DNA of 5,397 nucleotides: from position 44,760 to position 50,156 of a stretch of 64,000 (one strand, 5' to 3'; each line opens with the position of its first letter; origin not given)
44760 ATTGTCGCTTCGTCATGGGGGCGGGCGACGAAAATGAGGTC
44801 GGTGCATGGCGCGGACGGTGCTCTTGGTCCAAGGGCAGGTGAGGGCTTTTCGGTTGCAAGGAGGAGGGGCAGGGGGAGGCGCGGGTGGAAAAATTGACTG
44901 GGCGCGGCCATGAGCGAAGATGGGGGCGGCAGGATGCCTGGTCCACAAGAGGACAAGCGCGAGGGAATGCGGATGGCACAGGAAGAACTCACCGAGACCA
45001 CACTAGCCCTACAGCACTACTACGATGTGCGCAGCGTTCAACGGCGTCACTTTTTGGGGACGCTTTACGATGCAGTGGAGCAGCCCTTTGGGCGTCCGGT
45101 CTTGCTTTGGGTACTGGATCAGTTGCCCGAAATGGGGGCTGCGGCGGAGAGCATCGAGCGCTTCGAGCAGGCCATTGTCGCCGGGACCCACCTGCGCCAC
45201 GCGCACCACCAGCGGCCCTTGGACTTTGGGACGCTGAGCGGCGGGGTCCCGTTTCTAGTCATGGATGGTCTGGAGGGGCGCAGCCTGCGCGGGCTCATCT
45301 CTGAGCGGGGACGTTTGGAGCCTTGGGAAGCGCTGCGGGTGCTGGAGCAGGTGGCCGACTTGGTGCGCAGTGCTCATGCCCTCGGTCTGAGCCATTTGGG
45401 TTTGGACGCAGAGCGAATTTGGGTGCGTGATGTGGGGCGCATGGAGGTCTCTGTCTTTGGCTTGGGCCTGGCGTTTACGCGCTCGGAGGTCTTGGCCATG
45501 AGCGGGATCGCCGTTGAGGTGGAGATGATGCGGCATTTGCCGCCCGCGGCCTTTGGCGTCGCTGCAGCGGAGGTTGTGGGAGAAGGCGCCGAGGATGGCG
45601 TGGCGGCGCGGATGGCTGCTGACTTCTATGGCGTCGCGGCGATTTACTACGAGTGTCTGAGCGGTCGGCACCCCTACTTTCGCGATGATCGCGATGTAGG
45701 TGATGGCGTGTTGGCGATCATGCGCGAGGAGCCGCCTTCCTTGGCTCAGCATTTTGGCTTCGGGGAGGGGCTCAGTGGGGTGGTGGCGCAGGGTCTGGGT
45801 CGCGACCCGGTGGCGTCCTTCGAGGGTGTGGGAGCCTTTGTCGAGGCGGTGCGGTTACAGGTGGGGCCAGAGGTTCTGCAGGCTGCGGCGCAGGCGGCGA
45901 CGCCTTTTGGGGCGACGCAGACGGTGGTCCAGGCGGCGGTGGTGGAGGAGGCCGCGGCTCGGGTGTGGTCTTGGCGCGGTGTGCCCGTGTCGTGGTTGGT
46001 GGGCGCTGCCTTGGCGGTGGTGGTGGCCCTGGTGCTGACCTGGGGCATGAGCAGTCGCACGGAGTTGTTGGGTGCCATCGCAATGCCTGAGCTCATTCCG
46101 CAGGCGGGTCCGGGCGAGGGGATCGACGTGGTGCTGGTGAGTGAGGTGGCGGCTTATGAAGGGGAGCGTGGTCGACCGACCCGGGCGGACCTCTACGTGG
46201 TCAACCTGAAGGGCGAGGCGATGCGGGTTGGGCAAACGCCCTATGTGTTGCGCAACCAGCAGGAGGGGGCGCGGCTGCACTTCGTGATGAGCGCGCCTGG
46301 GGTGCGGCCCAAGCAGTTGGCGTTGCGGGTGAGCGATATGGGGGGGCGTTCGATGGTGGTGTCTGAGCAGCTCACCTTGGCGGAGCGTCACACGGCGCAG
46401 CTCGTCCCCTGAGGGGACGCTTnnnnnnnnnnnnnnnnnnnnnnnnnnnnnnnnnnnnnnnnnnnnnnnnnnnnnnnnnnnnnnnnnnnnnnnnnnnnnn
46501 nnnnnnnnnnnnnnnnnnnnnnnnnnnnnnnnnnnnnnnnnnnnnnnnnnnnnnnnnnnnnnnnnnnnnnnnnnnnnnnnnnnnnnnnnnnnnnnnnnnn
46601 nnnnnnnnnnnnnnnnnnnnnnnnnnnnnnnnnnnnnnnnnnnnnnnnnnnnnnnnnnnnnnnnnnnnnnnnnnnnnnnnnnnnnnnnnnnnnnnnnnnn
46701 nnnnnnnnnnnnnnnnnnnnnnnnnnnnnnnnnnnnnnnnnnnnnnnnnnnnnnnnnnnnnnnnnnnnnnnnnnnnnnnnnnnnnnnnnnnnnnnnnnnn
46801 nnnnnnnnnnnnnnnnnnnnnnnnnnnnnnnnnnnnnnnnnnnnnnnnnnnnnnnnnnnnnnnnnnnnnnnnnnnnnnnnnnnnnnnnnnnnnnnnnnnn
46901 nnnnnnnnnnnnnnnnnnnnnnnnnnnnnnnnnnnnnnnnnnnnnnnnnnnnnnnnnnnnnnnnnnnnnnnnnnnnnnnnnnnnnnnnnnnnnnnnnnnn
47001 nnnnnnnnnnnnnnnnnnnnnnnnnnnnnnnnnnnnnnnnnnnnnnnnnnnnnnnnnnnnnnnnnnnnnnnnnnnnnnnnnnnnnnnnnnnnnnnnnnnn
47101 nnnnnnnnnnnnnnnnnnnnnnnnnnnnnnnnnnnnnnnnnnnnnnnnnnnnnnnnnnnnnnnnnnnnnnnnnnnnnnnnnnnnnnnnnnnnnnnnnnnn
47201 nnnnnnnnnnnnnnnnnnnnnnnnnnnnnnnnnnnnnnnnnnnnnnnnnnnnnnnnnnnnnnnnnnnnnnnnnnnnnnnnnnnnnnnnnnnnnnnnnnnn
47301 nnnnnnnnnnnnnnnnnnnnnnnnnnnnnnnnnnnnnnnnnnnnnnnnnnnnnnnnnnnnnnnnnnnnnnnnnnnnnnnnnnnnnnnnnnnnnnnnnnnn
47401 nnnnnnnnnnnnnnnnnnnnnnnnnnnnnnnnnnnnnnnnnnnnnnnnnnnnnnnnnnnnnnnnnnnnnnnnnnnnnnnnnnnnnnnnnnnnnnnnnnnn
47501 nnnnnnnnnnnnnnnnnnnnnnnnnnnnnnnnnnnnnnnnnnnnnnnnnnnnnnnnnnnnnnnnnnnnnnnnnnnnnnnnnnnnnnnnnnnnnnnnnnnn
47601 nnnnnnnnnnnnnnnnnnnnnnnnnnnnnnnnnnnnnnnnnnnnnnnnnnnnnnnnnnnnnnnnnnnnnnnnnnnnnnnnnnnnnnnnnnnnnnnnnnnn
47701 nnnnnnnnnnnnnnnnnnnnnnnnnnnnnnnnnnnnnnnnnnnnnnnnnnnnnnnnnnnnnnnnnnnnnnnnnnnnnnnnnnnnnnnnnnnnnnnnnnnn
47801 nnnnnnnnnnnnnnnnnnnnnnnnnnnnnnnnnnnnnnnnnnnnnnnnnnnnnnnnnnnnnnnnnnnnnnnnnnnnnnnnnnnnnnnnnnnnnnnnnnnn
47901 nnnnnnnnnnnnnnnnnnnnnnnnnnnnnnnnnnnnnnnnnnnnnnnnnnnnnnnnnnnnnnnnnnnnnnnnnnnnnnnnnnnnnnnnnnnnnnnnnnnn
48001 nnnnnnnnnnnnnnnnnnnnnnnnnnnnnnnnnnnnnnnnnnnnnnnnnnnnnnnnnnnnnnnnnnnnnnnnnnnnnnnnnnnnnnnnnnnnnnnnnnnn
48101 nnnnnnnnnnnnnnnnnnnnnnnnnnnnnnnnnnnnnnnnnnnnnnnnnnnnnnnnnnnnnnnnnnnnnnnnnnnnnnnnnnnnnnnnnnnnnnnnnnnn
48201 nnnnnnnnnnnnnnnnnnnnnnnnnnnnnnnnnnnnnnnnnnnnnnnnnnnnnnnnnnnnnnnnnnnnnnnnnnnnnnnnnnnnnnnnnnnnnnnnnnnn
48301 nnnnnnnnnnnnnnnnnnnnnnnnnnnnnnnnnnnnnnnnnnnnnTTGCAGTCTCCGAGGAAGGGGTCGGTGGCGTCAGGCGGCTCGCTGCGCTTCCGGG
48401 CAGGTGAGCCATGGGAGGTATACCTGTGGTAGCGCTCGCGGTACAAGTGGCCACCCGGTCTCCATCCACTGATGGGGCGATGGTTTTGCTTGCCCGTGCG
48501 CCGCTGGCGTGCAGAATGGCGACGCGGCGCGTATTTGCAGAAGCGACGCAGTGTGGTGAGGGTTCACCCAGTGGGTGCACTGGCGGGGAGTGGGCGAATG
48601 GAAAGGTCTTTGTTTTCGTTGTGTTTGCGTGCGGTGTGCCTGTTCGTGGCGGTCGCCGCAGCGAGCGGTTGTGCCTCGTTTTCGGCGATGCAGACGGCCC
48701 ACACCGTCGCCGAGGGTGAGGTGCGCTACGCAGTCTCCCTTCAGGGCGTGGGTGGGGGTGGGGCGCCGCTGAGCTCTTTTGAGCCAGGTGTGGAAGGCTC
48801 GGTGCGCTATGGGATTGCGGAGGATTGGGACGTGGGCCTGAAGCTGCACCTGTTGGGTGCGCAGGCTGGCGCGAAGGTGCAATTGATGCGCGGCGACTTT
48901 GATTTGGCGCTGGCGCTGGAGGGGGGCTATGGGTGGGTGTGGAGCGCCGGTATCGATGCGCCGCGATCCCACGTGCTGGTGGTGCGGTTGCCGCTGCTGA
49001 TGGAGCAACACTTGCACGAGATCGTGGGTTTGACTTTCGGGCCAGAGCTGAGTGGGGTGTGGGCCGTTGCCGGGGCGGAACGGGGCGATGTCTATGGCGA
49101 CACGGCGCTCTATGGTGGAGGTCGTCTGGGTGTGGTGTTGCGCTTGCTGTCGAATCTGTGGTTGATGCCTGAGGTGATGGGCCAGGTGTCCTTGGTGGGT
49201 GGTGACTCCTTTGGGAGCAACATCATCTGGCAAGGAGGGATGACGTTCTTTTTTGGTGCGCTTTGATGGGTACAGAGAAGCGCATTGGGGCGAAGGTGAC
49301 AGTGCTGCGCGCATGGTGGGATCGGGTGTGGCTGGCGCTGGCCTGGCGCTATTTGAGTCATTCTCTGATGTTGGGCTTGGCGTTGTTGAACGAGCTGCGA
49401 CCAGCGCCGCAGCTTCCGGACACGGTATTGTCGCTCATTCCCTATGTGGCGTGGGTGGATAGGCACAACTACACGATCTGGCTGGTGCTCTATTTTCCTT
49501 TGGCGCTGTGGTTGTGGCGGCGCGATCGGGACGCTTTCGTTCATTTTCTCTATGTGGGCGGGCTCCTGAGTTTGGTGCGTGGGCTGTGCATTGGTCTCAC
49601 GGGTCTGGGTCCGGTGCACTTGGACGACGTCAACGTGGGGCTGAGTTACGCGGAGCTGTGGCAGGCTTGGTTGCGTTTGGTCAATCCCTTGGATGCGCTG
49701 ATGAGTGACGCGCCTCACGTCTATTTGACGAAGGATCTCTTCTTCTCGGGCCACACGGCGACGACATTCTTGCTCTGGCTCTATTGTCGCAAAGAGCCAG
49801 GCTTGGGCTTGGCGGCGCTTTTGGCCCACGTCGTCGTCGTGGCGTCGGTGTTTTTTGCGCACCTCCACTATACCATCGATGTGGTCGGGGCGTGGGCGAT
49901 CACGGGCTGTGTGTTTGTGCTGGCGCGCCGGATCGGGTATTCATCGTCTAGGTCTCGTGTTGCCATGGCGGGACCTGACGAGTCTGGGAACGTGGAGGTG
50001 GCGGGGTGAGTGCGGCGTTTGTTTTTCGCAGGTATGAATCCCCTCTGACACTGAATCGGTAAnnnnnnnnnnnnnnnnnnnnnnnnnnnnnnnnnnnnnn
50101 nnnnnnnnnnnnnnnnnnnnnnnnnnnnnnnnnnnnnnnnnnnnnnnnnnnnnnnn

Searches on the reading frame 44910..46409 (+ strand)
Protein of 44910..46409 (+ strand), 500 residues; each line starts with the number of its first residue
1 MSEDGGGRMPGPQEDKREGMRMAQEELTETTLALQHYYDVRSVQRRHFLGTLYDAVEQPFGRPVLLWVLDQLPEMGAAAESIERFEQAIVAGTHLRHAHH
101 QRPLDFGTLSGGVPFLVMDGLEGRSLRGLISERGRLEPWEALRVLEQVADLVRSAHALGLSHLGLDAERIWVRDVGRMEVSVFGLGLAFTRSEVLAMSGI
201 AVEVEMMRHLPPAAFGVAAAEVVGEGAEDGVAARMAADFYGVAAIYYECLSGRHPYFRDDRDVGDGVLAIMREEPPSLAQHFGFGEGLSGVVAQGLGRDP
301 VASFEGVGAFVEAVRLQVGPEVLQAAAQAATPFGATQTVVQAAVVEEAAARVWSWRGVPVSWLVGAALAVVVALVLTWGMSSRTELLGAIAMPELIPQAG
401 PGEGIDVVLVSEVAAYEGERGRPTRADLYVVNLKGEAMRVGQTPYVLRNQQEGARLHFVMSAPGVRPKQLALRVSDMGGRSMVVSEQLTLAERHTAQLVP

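Call 8: search_protein_families(library=pfam, proteins=[window:44910-46409:+], max_evalue=0.001)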
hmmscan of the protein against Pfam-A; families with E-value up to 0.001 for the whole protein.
window:44910-46409:+ (500 aa): 1 family
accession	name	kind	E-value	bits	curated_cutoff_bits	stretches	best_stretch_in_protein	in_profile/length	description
PF00069.31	Pkinase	-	0.00069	19.5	31.7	0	115-261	74-202/263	Protein kinase domain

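Call 61: search_protein_families(library=padloc, proteins=[window:44910-46409:+], max_evalue=0.001)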
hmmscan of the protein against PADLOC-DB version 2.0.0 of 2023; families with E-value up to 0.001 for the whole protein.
window:44910-46409:+ (500 aa): 22 families
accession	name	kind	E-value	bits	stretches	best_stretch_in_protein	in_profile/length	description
PDLC04041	PD-T4-6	-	5e-29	99.8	1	33-337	25-310/443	-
PDLC04039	PD-T4-6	-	8.7e-26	88.9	1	46-316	24-274/458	-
PDLC04053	PD-T4-6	-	1.1e-25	88.8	1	44-346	17-299/311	-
PDLC04043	PD-T4-6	-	2e-25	87.8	1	38-380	17-331/452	-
PDLC04042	PD-T4-6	-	5.7e-24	83.3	1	36-317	9-272/292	-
PDLC04054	PD-T4-6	-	3.1e-23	80.8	1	38-318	12-274/347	-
PDLC04061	PD-T4-6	-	1.1e-16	59.4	1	27-337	7-302/510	-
PDLC04057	PD-T4-6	-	2.6e-14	51.1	1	50-312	22-265/443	-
PDLC04047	PD-T4-6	-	8.3e-14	49.4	1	80-281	53-235/327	-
PDLC04052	PD-T4-6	-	1.4e-13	48.9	1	108-385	82-349/496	-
PDLC04048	PD-T4-6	-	7.4e-13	46.6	1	79-257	52-213/354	-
PDLC04055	PD-T4-6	-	4.6e-12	43.4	1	78-262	110-279/496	-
PDLC04040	PD-T4-6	-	5.3e-12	43.2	1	110-376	74-338/547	-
PDLC04050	PD-T4-6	-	6.8e-12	43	1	52-258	79-268/480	-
PDLC01088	C3a189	-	3.8e-11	40.3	1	49-376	10-282/840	kinase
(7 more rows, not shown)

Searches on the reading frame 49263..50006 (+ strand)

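Call 8: search_protein_families(library=pfam, proteins=[window:49263-50006:+], max_evalue=0.001)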
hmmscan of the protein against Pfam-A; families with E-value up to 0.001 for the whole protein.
window:49263-50006:+ (248 aa): 1 family
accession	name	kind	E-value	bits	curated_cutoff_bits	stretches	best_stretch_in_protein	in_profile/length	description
PF14360.12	PAP2_C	-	8.9e-09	36.2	27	1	158-220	4-71/74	PAP2 superfamily C-terminal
